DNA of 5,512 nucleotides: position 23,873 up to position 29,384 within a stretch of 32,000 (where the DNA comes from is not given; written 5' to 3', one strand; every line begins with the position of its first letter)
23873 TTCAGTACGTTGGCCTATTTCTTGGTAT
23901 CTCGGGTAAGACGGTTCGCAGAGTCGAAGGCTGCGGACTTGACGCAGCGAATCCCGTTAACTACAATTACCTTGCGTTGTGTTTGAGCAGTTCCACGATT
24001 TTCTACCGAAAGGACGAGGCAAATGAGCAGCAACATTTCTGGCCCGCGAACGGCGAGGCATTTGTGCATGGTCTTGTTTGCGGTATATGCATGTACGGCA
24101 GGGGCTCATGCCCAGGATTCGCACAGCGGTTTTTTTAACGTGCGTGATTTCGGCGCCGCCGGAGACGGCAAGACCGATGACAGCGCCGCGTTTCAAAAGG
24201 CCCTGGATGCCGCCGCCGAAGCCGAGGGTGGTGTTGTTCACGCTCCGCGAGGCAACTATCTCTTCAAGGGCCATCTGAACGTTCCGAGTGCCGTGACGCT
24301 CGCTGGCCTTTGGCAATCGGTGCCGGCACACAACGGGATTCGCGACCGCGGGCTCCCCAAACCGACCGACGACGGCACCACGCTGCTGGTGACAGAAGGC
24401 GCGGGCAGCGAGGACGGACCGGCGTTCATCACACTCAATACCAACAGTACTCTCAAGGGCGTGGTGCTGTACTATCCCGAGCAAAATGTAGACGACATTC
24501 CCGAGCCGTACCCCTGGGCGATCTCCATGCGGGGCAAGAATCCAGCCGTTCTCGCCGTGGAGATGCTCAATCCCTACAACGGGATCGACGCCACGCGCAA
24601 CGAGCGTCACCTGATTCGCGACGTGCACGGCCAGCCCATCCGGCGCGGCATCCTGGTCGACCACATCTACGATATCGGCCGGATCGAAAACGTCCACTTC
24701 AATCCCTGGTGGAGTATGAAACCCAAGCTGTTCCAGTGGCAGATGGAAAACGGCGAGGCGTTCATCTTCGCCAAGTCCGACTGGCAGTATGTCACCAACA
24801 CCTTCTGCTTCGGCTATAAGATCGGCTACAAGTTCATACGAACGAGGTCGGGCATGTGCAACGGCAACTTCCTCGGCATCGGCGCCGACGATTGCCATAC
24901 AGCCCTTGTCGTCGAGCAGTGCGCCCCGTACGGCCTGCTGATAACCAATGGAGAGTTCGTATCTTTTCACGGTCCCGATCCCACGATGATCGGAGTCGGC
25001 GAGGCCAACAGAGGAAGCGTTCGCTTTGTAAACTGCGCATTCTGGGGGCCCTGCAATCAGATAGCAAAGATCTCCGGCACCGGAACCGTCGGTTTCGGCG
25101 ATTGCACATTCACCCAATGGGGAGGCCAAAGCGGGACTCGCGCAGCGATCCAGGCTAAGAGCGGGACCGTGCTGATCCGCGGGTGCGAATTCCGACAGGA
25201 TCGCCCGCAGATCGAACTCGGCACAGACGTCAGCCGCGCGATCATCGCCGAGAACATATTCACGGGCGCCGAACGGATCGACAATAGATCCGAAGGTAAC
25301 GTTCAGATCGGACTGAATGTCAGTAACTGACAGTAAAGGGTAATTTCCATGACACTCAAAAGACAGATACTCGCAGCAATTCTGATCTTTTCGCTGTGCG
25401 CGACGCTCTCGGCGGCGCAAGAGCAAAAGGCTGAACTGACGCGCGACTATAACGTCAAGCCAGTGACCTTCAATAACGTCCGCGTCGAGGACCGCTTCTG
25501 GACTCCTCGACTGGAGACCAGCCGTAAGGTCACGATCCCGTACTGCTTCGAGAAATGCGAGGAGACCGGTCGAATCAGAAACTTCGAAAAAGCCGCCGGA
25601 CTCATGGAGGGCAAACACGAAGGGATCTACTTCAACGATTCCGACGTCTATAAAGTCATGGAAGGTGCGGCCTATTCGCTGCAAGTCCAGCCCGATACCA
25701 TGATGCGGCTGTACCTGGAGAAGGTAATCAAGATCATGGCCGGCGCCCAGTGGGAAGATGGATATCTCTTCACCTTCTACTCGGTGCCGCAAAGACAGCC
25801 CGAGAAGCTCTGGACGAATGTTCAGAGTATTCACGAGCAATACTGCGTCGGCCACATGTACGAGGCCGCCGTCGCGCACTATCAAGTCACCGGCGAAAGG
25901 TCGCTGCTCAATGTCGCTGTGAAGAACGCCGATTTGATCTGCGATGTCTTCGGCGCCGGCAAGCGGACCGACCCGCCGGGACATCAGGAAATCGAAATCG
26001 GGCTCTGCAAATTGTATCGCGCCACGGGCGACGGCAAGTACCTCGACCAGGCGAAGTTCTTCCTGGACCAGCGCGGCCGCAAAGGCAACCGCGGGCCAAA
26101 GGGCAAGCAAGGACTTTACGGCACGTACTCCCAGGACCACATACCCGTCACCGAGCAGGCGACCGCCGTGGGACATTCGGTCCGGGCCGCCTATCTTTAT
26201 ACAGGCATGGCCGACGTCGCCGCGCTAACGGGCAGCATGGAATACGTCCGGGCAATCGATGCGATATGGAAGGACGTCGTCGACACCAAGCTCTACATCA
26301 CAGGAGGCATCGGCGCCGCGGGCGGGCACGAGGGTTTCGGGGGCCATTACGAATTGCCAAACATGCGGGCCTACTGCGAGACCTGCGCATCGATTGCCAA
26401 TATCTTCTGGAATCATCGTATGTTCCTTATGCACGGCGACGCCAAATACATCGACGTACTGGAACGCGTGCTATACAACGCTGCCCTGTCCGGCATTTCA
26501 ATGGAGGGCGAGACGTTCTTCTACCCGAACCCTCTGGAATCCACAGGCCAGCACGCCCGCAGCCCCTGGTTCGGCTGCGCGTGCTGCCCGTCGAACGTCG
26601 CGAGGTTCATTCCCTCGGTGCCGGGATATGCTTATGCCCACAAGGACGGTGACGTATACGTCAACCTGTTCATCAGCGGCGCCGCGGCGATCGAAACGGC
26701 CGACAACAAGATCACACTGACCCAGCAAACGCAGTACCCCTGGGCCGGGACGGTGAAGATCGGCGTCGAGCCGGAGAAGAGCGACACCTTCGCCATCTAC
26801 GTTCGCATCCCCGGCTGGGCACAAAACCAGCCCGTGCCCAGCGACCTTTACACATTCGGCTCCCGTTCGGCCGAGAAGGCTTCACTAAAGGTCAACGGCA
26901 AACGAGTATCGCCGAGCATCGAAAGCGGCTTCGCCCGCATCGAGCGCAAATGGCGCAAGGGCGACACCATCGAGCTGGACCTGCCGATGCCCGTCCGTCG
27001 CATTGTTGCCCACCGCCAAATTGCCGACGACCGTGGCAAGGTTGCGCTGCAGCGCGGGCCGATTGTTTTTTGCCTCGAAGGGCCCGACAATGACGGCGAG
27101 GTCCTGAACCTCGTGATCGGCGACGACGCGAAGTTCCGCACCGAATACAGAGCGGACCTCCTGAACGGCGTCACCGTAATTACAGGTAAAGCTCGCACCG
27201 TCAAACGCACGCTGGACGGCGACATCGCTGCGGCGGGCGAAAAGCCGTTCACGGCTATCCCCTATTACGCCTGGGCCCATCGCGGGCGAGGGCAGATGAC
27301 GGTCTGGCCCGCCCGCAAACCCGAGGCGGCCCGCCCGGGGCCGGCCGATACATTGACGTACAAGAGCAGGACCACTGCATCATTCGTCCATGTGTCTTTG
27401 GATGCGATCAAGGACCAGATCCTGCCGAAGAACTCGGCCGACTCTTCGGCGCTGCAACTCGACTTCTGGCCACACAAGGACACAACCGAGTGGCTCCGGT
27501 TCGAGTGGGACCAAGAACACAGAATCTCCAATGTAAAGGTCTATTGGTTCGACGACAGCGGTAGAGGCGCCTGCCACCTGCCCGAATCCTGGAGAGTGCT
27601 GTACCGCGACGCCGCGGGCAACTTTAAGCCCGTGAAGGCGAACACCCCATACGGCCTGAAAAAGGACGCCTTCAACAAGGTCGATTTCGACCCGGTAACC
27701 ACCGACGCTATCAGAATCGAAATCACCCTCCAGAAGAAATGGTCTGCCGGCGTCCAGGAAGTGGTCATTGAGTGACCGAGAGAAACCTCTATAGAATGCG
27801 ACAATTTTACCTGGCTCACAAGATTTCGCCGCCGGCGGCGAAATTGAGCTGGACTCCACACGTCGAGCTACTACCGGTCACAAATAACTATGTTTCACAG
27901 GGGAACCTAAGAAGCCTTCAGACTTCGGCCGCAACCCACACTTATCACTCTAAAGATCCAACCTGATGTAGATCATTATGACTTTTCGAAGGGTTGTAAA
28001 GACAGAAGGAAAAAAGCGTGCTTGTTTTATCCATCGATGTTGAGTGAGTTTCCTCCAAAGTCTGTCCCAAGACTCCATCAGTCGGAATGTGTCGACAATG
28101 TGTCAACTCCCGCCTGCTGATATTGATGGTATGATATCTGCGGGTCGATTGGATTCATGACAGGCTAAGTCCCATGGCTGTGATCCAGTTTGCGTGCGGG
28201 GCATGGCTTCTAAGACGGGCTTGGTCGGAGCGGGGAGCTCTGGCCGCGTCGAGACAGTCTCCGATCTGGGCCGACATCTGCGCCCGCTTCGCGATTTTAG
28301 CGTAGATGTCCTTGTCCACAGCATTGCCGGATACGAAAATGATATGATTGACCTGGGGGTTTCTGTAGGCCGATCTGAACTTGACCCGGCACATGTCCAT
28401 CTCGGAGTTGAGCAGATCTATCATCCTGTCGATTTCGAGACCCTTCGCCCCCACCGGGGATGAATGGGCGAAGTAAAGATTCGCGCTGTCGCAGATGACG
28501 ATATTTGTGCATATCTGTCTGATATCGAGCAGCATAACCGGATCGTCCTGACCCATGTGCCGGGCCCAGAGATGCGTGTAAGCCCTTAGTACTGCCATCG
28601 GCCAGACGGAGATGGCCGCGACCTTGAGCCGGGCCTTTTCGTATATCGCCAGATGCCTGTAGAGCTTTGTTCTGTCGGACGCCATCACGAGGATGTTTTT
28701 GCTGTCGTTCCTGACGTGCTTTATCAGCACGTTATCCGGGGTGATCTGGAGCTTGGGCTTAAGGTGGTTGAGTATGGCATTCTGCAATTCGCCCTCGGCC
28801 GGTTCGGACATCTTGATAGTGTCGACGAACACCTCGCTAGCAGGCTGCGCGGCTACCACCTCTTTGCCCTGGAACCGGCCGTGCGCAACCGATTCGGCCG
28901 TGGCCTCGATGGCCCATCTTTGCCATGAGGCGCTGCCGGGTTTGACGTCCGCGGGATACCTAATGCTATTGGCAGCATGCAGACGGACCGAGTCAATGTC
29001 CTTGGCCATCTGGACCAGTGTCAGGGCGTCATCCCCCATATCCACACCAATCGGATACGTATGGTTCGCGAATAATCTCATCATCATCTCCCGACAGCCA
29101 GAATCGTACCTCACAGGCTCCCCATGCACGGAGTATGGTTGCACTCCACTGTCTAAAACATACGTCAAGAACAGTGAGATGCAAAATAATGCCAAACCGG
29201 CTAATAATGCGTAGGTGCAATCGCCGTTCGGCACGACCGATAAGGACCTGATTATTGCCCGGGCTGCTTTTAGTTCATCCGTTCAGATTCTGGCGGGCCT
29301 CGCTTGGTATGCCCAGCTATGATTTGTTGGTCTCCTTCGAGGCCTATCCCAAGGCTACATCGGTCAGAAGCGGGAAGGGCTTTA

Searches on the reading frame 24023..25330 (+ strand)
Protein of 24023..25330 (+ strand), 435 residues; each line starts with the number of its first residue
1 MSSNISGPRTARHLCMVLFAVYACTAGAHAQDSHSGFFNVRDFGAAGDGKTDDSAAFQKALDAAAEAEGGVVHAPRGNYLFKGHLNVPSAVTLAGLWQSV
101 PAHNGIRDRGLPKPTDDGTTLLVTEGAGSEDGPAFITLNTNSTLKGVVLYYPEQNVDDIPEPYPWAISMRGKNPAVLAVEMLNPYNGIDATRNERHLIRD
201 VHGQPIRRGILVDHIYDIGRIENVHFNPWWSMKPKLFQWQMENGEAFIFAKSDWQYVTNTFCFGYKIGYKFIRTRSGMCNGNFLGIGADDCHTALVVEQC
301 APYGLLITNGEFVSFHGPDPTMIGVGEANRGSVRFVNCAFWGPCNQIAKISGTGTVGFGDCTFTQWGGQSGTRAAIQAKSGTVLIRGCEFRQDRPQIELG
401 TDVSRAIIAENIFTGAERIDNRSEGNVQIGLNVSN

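Call 42: search_protein_families(library=pfam, proteins=[window:24023-25330:+], max_evalue=0.01)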
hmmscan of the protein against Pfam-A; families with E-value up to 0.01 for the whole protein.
window:24023-25330:+ (435 aa): 1 family
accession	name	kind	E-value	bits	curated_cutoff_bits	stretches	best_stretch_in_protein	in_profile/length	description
PF12708.12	Pect-lyase_RHGA_epim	-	5.5e-17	62.7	27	1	37-101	1-66/213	Rhamnogalacturonase A/epimerase, pectate lyase-like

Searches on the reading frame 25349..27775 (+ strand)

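Call 7: search_protein_families(library=pfam, proteins=[window:25349-27775:+], max_evalue=0.001)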
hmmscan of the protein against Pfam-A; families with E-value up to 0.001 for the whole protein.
window:25349-27775:+ (808 aa): 5 families
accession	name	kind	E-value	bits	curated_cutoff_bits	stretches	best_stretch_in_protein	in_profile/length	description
PF07944.18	Beta-AFase-like_GH127_cat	-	7.9e-111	371.1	24.9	1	43-425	1-375/376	Beta-L-arabinofuranosidase, GH127 catalytic domain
PF20736.2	Glyco_hydro127M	-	1.3e-25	89.8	24.2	1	436-547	2-95/95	Beta-L-arabinofuranosidase, GH127 middle domain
PF20737.2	Glyco_hydro127C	-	1.3e-24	86.2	23.7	1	549-653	1-69/71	Glycoside hydrolase family 127 C-terminal domain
PF00754.31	F5_F8_type_C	-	2.1e-05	25.1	28.2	1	706-797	25-117/127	F5/8 type C domain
PF22633.2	F5_F8_type_C_2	-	4e-05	24.6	27.8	1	710-790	16-91/91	NedA-like, galactose-binding domain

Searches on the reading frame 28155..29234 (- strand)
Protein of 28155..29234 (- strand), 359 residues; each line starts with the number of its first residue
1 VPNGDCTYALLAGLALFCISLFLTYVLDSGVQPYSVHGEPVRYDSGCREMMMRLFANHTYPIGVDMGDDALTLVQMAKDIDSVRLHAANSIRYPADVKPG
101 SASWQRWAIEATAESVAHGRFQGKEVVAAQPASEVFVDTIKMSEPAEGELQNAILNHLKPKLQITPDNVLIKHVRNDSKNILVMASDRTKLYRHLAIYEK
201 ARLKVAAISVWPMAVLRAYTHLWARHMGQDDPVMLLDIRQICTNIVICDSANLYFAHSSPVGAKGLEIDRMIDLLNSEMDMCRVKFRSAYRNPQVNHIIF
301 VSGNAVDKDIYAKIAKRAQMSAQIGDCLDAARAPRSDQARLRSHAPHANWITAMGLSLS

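Call 7: search_protein_families(library=pfam, proteins=[window:28155-29234:-], max_evalue=0.001)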
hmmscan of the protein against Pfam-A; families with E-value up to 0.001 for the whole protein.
window:28155-29234:- (359 aa): 1 family
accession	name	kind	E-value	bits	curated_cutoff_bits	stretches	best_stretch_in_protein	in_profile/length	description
PF11104.14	PilM_2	-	2e-08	34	27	1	63-263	1-212/340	Type IV pilus assembly protein PilM;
